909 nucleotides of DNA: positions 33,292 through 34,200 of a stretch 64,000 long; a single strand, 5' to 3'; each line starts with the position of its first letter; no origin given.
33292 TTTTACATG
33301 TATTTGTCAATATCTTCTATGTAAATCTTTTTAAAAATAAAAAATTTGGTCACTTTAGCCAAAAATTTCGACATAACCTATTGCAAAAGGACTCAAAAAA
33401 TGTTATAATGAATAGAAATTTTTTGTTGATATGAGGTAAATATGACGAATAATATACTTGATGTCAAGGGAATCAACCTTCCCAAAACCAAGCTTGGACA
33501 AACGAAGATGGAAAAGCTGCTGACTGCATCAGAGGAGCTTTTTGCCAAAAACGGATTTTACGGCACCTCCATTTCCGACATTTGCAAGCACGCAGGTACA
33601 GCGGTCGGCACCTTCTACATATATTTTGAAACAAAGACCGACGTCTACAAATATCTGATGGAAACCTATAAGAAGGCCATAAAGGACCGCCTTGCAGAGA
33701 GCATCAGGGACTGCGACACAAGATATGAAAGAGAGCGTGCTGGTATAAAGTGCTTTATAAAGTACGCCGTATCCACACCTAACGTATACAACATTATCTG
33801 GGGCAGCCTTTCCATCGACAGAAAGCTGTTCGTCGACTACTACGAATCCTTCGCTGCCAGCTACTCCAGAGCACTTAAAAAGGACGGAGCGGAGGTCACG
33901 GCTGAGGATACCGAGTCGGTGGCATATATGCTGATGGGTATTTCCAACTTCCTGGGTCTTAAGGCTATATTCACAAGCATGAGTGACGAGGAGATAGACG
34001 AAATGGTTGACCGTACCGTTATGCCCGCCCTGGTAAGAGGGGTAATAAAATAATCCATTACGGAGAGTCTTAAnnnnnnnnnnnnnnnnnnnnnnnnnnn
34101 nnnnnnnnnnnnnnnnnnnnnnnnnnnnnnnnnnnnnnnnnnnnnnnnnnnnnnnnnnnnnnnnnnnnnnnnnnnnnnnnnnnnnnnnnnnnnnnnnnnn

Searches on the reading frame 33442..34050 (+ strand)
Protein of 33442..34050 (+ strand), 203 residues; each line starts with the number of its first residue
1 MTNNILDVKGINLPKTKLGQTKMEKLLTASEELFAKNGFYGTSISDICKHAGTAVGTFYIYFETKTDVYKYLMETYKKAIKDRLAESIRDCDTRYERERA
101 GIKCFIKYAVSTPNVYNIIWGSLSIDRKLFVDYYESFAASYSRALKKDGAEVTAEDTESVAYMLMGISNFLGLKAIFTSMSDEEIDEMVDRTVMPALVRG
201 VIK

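Call 3: search_protein_families(library=pfam, proteins=[window:33442-34050:+], max_evalue=1)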
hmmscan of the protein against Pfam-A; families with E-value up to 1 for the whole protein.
window:33442-34050:+ (203 aa): 3 families
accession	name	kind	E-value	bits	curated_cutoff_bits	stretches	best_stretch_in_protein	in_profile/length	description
PF00440.29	TetR_N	-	2.5e-13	50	24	1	26-70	1-45/47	Bacterial regulatory proteins, tetR family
PF02796.21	HTH_7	-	0.1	13.2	23.8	1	41-64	21-44/45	Helix-turn-helix domain of resolvase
PF08086.17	Toxin_17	-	0.12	13.1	25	1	35-63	12-38/41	Ergtoxin family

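Call 4: search_protein_families(library=ncbifam, proteins=[window:33442-34050:+], max_evalue=1)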
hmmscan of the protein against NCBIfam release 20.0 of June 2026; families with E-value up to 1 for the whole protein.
window:33442-34050:+ (203 aa): 20 families
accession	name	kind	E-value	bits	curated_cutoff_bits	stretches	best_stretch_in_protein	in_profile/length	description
NF037937.1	septum_RefZ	equivalog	4.7e-11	43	180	1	24-171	2-155/195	forespore capture DNA-binding protein RefZ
NF053878.1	FATransRegFadRBac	equivalog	1e-10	41.7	200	1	21-107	3-89/190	fatty acid metabolism transcriptional regulator FadR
NF041196.1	ScbR_bind_reg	equivalog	3e-09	37.3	150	1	24-82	9-67/191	ScbR family autoregulator-binding transcription factor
NF051457.1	acryl_TF_AcuR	equivalog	1.2e-08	34.5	247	1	22-112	18-105/204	acrylate utilization transcriptional regulator AcuR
NF051852.1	efflux_TF_MtrR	exception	2.5e-08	33.9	280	1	16-93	4-82/205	multidrug efflux system transcriptional repressor MtrR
NF053731.1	TransRegFasRMycb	equivalog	4.5e-08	33.1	330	1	22-122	12-112/199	HTH-type transcriptional activator FasR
TIGR03968.1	mycofact_TetR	equivalog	9.4e-08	31.9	224.9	1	21-91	9-79/190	mycofactocin system transcriptional regulator MftR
NF050111.1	TransRegSACE7040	equivalog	6.8e-07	29.4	250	1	23-116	3-96/186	SACE_7040 family transcriptional regulator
NF007949.0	PRK10668.1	equivalog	1.7e-06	27.7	271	1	22-82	12-72/216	multidrug efflux transporter transcriptional repressor AcrR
TIGR03384.1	betaine_BetI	equivalog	2.2e-06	27.5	201.3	1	14-107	1-94/189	choline-binding transcriptional repressor BetI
NF053516.1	TranRepPrsAVib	equivalog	3.4e-06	27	300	1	21-96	6-81/208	TetR family transcriptional repressor PsrA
NF058643.1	TranRegCurRPseudo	equivalog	3.9e-06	26.7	300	1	24-87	10-73/193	TetR family transcriptional repressor CurR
TIGR02366.1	DHAK_reg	equivalog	5.1e-05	23.3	129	1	29-82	11-65/176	dihydroxyacetone kinase transcriptional activator DhaS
NF007430.0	PRK09975.1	equivalog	6.7e-05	22.1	274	1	24-99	14-92/220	acrEF/envCD operon transcriptional regulator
TIGR03613.1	RutR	equivalog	8.1e-05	22.6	368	1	16-74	3-61/202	pyrimidine utilization regulatory protein R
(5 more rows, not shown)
